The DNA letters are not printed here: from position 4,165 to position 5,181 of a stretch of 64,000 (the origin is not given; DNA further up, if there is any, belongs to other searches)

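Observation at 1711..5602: Sigma54-promoted operon: repeat-built 838-aa coiled-coil protein + single-domain KaiC/RadA-like ATPase + CBS-pair protein inside a motility/signalling locus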

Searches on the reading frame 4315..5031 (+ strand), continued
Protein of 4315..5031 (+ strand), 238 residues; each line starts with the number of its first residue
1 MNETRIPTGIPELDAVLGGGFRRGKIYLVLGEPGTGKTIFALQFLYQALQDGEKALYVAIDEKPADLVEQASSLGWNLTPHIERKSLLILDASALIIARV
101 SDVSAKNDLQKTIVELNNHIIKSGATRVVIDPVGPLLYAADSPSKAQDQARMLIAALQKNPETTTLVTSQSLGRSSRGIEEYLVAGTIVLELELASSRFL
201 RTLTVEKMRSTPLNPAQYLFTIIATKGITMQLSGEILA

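Call 16: find_homologous_proteins(query=window:4315-5031:+)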
Query window:4315-5031:+ (238 aa): 877 proteins with E <= 0.001 among 2025 candidates; the best 120 are listed.
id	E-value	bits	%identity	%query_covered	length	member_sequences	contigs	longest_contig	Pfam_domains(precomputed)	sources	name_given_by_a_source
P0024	1.3e-145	501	100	100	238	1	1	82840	PF06745.20,PF03796.22,PF00154.28,PF13481.13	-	-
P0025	7.7e-141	485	96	100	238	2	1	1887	PF06745.20,PF03796.22,PF23442.2,PF00154.28,PF13481.13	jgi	jgi:circadian clock protein KaiC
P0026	2.9e-127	441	86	100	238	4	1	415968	PF06745.20,PF07088.17,PF03796.22,PF13481.13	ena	-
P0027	8.0e-127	439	86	100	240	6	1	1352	PF06745.20,PF07088.17,PF03796.22,PF25199.2,PF13481.13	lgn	-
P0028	1.6e-126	438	86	100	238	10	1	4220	PF06745.20,PF03796.22,PF23442.2,PF00154.28,PF13481.13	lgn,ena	-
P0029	5.3e-126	436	85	100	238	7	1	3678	PF06745.20,PF07088.17,PF03796.22,PF13481.13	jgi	jgi:circadian clock protein KaiC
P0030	4.4e-124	430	85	99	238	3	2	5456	PF06745.20,PF07088.17,PF03796.22,PF23442.2,PF25199.2,PF13481.13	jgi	jgi:KaiC/GvpD/RAD55 family RecA-like ATPase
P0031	2.8e-122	424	84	100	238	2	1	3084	PF06745.20,PF07088.17,PF03796.22,PF13481.13,PF13191.13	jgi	-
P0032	3.0e-122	424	84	100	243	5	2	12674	PF06745.20,PF07088.17,PF13481.13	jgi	jgi:circadian clock protein KaiC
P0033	3.5e-122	424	83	99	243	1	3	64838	PF06745.20,PF07088.17,PF13481.13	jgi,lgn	jgi:circadian clock protein KaiC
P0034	5.5e-121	420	84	100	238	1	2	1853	PF06745.20,PF07088.17,PF03796.22,PF13481.13,PF13191.13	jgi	jgi:circadian clock protein KaiC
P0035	4.0e-119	414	82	99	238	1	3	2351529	PF06745.20,PF03796.22,PF13481.13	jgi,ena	jgi:KaiC/GvpD/RAD55 family RecA-like ATPase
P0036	3.3e-118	411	82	100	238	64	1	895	PF06745.20,PF13481.13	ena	-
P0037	8.6e-118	410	80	100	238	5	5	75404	PF06745.20,PF07088.17,PF03796.22,PF13481.13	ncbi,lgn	-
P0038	1.6e-117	409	81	97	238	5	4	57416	PF06745.20,PF07088.17,PF03796.22,PF13481.13,PF13191.13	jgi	jgi:circadian clock protein KaiC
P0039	5.8e-116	404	80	100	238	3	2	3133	PF06745.20,PF07088.17,PF03796.22,PF13481.13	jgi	jgi:circadian clock protein KaiC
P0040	8.6e-115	400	80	100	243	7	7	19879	PF06745.20,PF13481.13,PF13191.13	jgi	jgi:KaiC/GvpD/RAD55 family RecA-like ATPase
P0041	4.9e-112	391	78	95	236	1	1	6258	PF06745.20,PF03796.22,PF23442.2,PF00154.28,PF25199.2,PF13481.13,PF13191.13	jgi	jgi:KaiC/GvpD/RAD55 family RecA-like ATPase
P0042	8.9e-111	387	77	97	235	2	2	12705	PF06745.20,PF03796.22,PF23442.2,PF25199.2,PF13481.13,PF13191.13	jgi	jgi:circadian clock protein KaiC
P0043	3.3e-95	336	68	99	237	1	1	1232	PF06745.20,PF13481.13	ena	-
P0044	2.0e-92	327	66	99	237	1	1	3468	PF06745.20,PF13481.13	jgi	-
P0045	8.2e-92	325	65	97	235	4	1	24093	PF06745.20,PF07088.17,PF23442.2,PF13481.13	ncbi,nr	ncbi:MAG: AAA family ATPase [Deltaproteobacteria bacterium]|nr:AAA family ATPase [Deltaproteobacteri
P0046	3.5e-90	319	66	97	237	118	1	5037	PF06745.20,PF13481.13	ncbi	-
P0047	1.1e-89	318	65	97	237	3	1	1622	PF06745.20,PF13481.13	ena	-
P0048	1.6e-89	317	64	97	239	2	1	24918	PF06745.20,PF13481.13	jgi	jgi:circadian clock protein KaiC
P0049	4.9e-88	312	62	99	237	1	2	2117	PF06745.20,PF07088.17,PF03796.22,PF14417.13,PF05625.18,PF13481.13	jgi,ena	-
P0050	6.8e-88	312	62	100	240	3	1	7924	PF06745.20,PF07088.17,PF13481.13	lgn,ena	-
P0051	2.9e-87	310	62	97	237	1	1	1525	PF06745.20,PF07088.17,PF14417.13,PF13481.13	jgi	-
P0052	3.4e-87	310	63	100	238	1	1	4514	PF06745.20,PF13481.13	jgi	jgi:circadian clock protein KaiC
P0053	5.2e-87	309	63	97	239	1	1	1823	PF06745.20,PF07088.17,PF23442.2,PF13481.13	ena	-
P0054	6.7e-86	305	63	97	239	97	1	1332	PF06745.20,PF07088.17,PF23442.2,PF13481.13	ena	-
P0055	1.2e-85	305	63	97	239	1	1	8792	PF06745.20,PF07088.17,PF23442.2,PF13481.13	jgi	-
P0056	1.2e-85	305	62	97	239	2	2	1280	PF06745.20,PF07088.17,PF23442.2,PF13481.13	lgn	-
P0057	1.9e-85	304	85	71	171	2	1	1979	PF06745.20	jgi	jgi:KaiC/GvpD/RAD55 family RecA-like ATPase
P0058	2.6e-85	304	63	97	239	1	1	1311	PF06745.20,PF07088.17,PF23442.2,PF13481.13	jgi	-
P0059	3.2e-85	303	64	97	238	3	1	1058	PF06745.20,PF13481.13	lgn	-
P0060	3.3e-85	303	62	97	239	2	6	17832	PF06745.20,PF07088.17,PF23442.2,PF13481.13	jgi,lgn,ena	-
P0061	3.4e-85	303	62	97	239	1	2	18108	PF06745.20,PF07088.17,PF23442.2,PF13481.13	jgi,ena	jgi:circadian clock protein KaiC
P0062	9.4e-85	302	61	97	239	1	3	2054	PF06745.20,PF13481.13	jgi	jgi:KaiC/GvpD/RAD55 family RecA-like ATPase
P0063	1.0e-84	302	62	97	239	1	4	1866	PF06745.20,PF13481.13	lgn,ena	-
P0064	1.1e-84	301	63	97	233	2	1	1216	PF06745.20,PF13481.13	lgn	-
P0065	1.2e-84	301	62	97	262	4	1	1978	PF06745.20,PF07088.17,PF13481.13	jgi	jgi:circadian clock protein KaiC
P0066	1.3e-84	301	62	98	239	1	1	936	PF06745.20,PF07088.17,PF13481.13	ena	-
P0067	1.3e-84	301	63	97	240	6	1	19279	PF06745.20,PF07088.17,PF23442.2,PF13481.13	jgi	jgi:KaiC/GvpD/RAD55 family RecA-like ATPase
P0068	1.3e-84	301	61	97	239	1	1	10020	PF06745.20,PF13481.13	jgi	jgi:KaiC/GvpD/RAD55 family RecA-like ATPase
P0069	1.3e-84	301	63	97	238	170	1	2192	PF06745.20,PF13481.13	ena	-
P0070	1.7e-84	301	61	100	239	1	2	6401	PF06745.20,PF07088.17,PF23442.2,PF13481.13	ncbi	-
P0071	1.9e-84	301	63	97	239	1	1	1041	PF06745.20,PF07088.17,PF23442.2,PF13481.13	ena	-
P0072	2.6e-84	300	60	100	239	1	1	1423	PF06745.20,PF07088.17,PF23442.2,PF13481.13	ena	-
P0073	2.8e-84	300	62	98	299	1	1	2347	PF06745.20,PF13481.13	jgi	jgi:KaiC/GvpD/RAD55 family RecA-like ATPase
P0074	7.5e-84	299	62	97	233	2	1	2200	PF06745.20,PF13481.13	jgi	jgi:circadian clock protein KaiC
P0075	1.1e-83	298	62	98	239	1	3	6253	PF06745.20,PF13481.13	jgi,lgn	jgi:KaiC/GvpD/RAD55 family RecA-like ATPase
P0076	1.2e-83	298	62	97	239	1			PF06745.20,PF07088.17,PF13481.13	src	-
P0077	2.4e-83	297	60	100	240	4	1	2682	PF06745.20,PF23442.2,PF13481.13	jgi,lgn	jgi:circadian clock protein KaiC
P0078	2.6e-83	297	62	97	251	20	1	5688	PF06745.20,PF13481.13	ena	-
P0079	3.5e-83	297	61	97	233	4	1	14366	PF06745.20,PF07088.17,PF23442.2,PF13481.13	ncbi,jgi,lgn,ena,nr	ncbi:MAG TPA: ATPase domain-containing protein [Terriglobales bacterium]|nr:ATPase domain-containing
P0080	1.0e-82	295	61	97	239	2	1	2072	PF06745.20,PF13481.13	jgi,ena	-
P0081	1.3e-82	295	59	100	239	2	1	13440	PF06745.20,PF07088.17,PF23442.2,PF13481.13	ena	-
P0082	2.4e-82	294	59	100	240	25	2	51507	PF06745.20,PF07088.17,PF23442.2,PF13481.13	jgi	jgi:KaiC/GvpD/RAD55 family RecA-like ATPase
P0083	4.3e-82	293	60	97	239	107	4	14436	PF06745.20,PF07088.17,PF13481.13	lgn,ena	-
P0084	5.7e-82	293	59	97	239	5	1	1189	PF06745.20,PF13481.13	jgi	-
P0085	5.7e-82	293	59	97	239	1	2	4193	PF06745.20,PF13481.13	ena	-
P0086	7.3e-82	292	59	99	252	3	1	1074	PF06745.20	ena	-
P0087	8.2e-82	292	59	100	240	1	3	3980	PF06745.20,PF23442.2,PF13481.13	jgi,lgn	jgi:circadian clock protein KaiC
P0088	8.2e-82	292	59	100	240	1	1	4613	PF06745.20,PF23442.2,PF13481.13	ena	-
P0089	8.4e-82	292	59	97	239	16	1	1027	PF06745.20,PF13481.13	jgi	-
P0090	9.8e-82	292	60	97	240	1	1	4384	PF06745.20,PF23442.2,PF13481.13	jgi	jgi:KaiC/GvpD/RAD55 family RecA-like ATPase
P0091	1.1e-81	292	59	100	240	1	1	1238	PF06745.20,PF23442.2,PF13481.13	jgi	jgi:circadian clock protein KaiC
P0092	1.5e-81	291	60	99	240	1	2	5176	PF06745.20,PF23442.2,PF13481.13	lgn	-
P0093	1.5e-81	291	58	97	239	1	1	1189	PF06745.20,PF13481.13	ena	-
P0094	2.0e-81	291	60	97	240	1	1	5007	PF06745.20,PF07088.17,PF13481.13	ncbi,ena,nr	ncbi:MAG TPA: ATPase domain-containing protein [Candidatus Limnocylindria bacterium]|nr:ATPase domai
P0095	2.8e-81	290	58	97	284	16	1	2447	PF06745.20,PF07088.17,PF13481.13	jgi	jgi:circadian clock protein KaiC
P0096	5.1e-81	289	59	97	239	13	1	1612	PF06745.20,PF07088.17,PF23442.2,PF13481.13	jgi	jgi:circadian clock protein KaiC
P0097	5.1e-81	289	59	97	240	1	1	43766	PF06745.20,PF23442.2,PF13481.13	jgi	jgi:KaiC/GvpD/RAD55 family RecA-like ATPase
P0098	5.9e-81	289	60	97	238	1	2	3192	PF06745.20,PF13481.13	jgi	jgi:KaiC/GvpD/RAD55 family RecA-like ATPase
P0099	7.3e-81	289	60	97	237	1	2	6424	PF06745.20,PF23442.2,PF13481.13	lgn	-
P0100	8.6e-81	289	59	98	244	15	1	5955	PF06745.20,PF13481.13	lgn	-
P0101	1.0e-80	288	58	99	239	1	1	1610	PF06745.20,PF07088.17,PF23442.2,PF13481.13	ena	-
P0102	1.1e-80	288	58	99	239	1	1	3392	PF06745.20,PF23442.2,PF13481.13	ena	-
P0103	1.2e-80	288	58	100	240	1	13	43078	PF06745.20,PF23442.2,PF13481.13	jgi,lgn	jgi:circadian clock protein KaiC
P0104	1.3e-80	288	59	99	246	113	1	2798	PF06745.20,PF23442.2,PF13481.13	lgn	-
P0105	1.4e-80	288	58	99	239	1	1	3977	PF06745.20,PF07088.17,PF23442.2,PF13481.13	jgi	-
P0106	1.4e-80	288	59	99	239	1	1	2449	PF06745.20,PF07088.17,PF13481.13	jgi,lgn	jgi:circadian clock protein KaiC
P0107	1.4e-80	288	58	97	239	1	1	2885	PF06745.20,PF13481.13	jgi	-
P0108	1.6e-80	288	59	97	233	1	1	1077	PF06745.20,PF07088.17,PF23442.2,PF13481.13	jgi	-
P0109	2.2e-80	287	58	100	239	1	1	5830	PF06745.20,PF07088.17,PF23442.2,PF13481.13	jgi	jgi:KaiC/GvpD/RAD55 family RecA-like ATPase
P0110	2.2e-80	287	60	97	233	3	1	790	PF06745.20,PF07088.17,PF23442.2,PF13481.13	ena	-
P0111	2.9e-80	287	58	100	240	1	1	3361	PF06745.20,PF23442.2,PF13481.13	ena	-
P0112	3.0e-80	287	58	100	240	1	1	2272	PF06745.20,PF23442.2,PF13481.13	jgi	jgi:circadian clock protein KaiC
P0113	4.1e-80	287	58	100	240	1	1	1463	PF06745.20,PF23442.2,PF13481.13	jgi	jgi:KaiC/GvpD/RAD55 family RecA-like ATPase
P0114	5.6e-80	286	58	99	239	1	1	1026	PF06745.20,PF23442.2,PF13481.13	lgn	-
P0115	6.8e-80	286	59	97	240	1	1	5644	PF06745.20,PF13481.13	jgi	jgi:KaiC/GvpD/RAD55 family RecA-like ATPase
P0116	7.5e-80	286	58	100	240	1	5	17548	PF06745.20,PF23442.2,PF13481.13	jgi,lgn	jgi:circadian clock protein KaiC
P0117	7.7e-80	286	59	98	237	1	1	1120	PF06745.20,PF13481.13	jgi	-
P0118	1.0e-79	285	59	97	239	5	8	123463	PF06745.20,PF07088.17,PF23442.2,PF13481.13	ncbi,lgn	-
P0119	1.0e-79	285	58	100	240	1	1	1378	PF06745.20,PF23442.2,PF13481.13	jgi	jgi:circadian clock protein KaiC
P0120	1.1e-79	285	60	97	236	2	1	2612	PF06745.20,PF13481.13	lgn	-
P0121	1.6e-79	285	61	96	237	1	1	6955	PF06745.20,PF07088.17,PF13481.13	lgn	-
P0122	2.3e-79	284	57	99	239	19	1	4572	PF06745.20,PF23442.2,PF13481.13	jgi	-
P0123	2.4e-79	284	58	99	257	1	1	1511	PF06745.20,PF23442.2,PF13481.13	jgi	jgi:circadian clock protein KaiC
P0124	2.5e-79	284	59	97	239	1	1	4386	PF06745.20,PF13481.13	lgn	-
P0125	2.8e-79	284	58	100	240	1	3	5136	PF06745.20,PF23442.2,PF13481.13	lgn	-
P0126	2.8e-79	284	58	99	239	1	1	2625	PF06745.20,PF07088.17,PF13481.13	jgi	jgi:circadian clock protein KaiC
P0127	2.9e-79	284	58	100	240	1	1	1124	PF06745.20,PF23442.2,PF13481.13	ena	-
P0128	3.2e-79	284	58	97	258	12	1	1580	PF06745.20,PF07088.17,PF23442.2,PF13481.13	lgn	-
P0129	3.9e-79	283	58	99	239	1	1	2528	PF06745.20,PF23442.2,PF13481.13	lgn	-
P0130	4.3e-79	283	58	97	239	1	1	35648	PF06745.20,PF23442.2,PF13481.13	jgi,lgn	jgi:circadian clock protein KaiC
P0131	4.6e-79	283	59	97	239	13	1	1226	PF06745.20,PF13481.13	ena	-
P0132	5.6e-79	283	59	99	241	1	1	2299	PF06745.20,PF07088.17,PF23442.2,PF13481.13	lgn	-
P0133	1.2e-78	282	57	100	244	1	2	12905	PF06745.20,PF23442.2,PF13481.13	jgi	jgi:circadian clock protein KaiC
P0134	1.2e-78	282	58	98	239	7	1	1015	PF06745.20,PF07088.17,PF23442.2,PF13481.13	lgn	-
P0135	1.3e-78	282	57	100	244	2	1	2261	PF06745.20,PF13481.13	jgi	jgi:circadian clock protein KaiC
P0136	1.4e-78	282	57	100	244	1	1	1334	PF06745.20,PF13481.13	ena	-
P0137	1.4e-78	282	58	97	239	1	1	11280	PF06745.20,PF13481.13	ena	-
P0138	1.8e-78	281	57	99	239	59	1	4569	PF06745.20,PF13481.13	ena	-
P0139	2.3e-78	281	58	99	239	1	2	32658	PF06745.20,PF23442.2,PF13481.13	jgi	jgi:circadian clock protein KaiC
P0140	2.7e-78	281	56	97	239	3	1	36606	PF06745.20,PF13481.13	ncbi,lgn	ncbi:MAG: ATPase domain-containing protein [Chloroflexota bacterium]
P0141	3.5e-78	280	57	99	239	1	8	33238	PF06745.20,PF23442.2,PF13481.13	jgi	jgi:circadian clock protein KaiC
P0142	3.6e-78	280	57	100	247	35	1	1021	PF06745.20,PF13481.13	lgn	-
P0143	4.3e-78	280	58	95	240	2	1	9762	PF06745.20,PF23442.2,PF13481.13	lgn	-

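Call 17: find_related_loci(query=window:4315-5031:+, collection=genome_contigs, flank=8000)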
Query window:4315-5031:+ (238 aa) in genome_contigs; peptide patterns used: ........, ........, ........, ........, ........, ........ (x = any residue, [..] = any of these).
173 stretches matched a pattern; 4 encode a relative of the query (tblastn E <= 1e-3); 4 distinct loci.
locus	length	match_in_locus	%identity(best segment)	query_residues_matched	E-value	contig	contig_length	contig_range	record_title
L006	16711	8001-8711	84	1-237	9e-134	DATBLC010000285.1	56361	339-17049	MAG TPA_asm: Candidatus Binatia bacterium isolate SMAG_U3962 k141_153808, whole genome shotgun sequence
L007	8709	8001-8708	83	1-236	3e-131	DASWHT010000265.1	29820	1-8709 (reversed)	MAG TPA_asm: Candidatus Binatia bacterium isolate SMAG_U2849 k141_135867, whole genome shotgun sequence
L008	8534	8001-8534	87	1-178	1e-103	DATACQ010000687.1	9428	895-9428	MAG TPA_asm: Candidatus Binatia bacterium isolate SMAG_U6728 k141_713770, whole genome shotgun sequence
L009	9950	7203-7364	39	8-60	3e-6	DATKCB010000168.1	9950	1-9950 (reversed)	MAG TPA_asm: Planctomycetaceae bacterium isolate SMAG_U14435 k141_1361251, whole genome shotgun sequence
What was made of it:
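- Tried and rejected: genome_contigs scan with the single ATPase: only 3 close Binatia MAGs plus one irrelevant weak hit (call 17).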

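Call 18: find_encoding_contigs(protein=P0045, flank=7000, max_places=2)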
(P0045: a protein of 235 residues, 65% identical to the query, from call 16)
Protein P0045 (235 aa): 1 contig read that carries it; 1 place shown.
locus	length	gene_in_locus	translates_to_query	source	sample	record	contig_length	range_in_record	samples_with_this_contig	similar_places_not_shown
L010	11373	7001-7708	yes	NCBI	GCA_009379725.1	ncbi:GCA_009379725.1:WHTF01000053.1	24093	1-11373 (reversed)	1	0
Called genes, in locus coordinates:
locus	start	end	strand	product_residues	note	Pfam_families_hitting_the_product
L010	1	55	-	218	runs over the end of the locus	PF00834:Ribul_P_3_epim, PF01729:QRPTase_C (faint)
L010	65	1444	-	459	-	PF01029:NusB, PF22458:RsmF-B_ferredox, PF01728:FtsJ (faint), PF01189:Methyltr_RsmB-F, PF13649:Methyltransf_25 (weak), PF13847:Methyltransf_31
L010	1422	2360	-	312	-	PF00551:Formyl_trans_N, PF02911:Formyl_trans_C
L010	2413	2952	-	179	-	PF01327:Pep_deformylase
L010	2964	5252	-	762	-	PF17764:PriA_3primeBD, PF00271:Helicase_C (faint), PF00270:DEAD, PF04851:ResIII, PF18319:Zn_ribbon_PriA, PF18074:PriA_C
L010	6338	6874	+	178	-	-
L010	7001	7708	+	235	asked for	PF06745:ATPase, PF13481:AAA_25, PF23442:DUF7125 (faint), PF07088:GvpD_P-loop (faint)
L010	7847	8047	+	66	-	PF01381:HTH_3, PF13443:HTH_26 (weak), PF13560:HTH_31 (weak)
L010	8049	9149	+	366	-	PF11104:PilM_2, PF14450:FtsA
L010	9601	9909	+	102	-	PF05137:PilN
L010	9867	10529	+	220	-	PF04350:PilO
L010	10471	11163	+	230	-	PF04351:PilP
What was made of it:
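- Type IV pilus context: one outlier, L010, lies next to pilMNOP (call 18). One family member lies next to pilMNOP (call 18).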

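Call 19: find_encoding_contigs(protein=P0118, flank=7000, max_places=3)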
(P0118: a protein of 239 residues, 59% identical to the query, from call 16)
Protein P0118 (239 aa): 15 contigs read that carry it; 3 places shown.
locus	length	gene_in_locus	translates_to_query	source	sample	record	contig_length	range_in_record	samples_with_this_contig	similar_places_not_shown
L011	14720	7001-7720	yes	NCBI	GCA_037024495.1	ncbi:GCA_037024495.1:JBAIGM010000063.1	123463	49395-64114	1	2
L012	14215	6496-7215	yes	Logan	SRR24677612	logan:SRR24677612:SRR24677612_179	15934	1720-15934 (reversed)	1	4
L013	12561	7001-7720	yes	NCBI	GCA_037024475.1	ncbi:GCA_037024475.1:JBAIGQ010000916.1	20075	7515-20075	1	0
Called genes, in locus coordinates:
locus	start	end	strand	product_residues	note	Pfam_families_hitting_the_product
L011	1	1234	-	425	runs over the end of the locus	PF00015:MCPsignal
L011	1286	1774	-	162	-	PF01584:CheW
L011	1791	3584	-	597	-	PF01627:Hpt, PF02895:H-kinase_dim, PF02518:HATPase_c, PF01584:CheW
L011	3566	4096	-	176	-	PF03975:CheD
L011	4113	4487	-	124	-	PF00072:Response_reg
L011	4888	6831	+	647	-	-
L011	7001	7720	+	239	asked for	PF06745:ATPase, PF13481:AAA_25 (weak), PF23442:DUF7125 (faint), PF07088:GvpD_P-loop (faint)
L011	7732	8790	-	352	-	PF03401:TctC (faint)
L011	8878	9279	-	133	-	PF01479:S4, PF28601:HSP15_C (weak)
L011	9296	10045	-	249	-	PF01975:SurE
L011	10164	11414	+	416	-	PF00994:MoCF_biosynth, PF18146:CinA_KH, PF02464:CinA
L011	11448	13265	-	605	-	PF08439:Peptidase_M3_N, PF01432:Peptidase_M3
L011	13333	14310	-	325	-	PF02423:OCD_Mu_crystall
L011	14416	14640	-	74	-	-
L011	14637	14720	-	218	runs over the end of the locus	PF01300:Sua5_yciO_yrdC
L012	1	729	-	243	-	?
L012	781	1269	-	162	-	PF01584:CheW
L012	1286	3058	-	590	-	PF01627:Hpt, PF02895:H-kinase_dim, PF02518:HATPase_c, PF01584:CheW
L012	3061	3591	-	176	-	PF03975:CheD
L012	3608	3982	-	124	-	PF00072:Response_reg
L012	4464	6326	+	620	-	-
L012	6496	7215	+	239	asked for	PF06745:ATPase, PF13481:AAA_25 (weak), PF23442:DUF7125 (faint), PF07088:GvpD_P-loop (faint)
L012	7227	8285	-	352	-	PF03401:TctC (faint)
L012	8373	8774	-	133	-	PF01479:S4, PF28601:HSP15_C (weak)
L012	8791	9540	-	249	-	PF01975:SurE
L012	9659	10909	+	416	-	PF00994:MoCF_biosynth, PF18146:CinA_KH, PF02464:CinA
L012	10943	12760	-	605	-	PF08439:Peptidase_M3_N, PF01432:Peptidase_M3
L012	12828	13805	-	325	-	PF02423:OCD_Mu_crystall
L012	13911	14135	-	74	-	-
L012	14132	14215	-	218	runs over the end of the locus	PF01300:Sua5_yciO_yrdC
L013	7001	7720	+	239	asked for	PF06745:ATPase, PF13481:AAA_25 (weak), PF23442:DUF7125 (faint), PF07088:GvpD_P-loop (faint)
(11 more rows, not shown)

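Call 20: find_encoding_contigs(protein=P0140, flank=7000, max_places=2)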
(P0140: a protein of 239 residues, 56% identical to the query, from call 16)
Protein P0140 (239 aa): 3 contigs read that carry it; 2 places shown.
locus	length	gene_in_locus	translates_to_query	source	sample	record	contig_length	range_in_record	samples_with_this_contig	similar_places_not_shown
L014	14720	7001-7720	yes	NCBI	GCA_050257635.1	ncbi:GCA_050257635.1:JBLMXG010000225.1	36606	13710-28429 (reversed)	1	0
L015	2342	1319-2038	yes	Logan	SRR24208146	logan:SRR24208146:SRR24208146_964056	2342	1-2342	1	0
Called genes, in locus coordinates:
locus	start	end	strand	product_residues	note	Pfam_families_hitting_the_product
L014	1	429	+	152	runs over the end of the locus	-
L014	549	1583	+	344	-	PF03279:Lip_A_acyltrans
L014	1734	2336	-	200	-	PF02775:TPP_enzyme_C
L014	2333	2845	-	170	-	PF02776:TPP_enzyme_N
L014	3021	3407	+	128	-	PF01597:GCV_H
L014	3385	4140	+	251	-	PF01135:PCMT, PF00398:RrnaAD (weak), PF13847:Methyltransf_31 (weak), PF13649:Methyltransf_25 (weak)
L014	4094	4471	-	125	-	PF04977:DivIC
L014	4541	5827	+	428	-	PF03952:Enolase_N, PF00113:Enolase_C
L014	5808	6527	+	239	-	PF00730:HhH-GPD, PF00633:HHH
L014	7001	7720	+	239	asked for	PF06745:ATPase, PF13481:AAA_25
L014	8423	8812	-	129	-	PF01479:S4, PF28601:HSP15_C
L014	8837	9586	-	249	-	PF01975:SurE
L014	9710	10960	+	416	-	PF00994:MoCF_biosynth, PF18146:CinA_KH, PF02464:CinA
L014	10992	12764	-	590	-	PF08439:Peptidase_M3_N, PF01432:Peptidase_M3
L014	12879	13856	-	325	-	PF02423:OCD_Mu_crystall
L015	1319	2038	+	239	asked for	PF06745:ATPase, PF13481:AAA_25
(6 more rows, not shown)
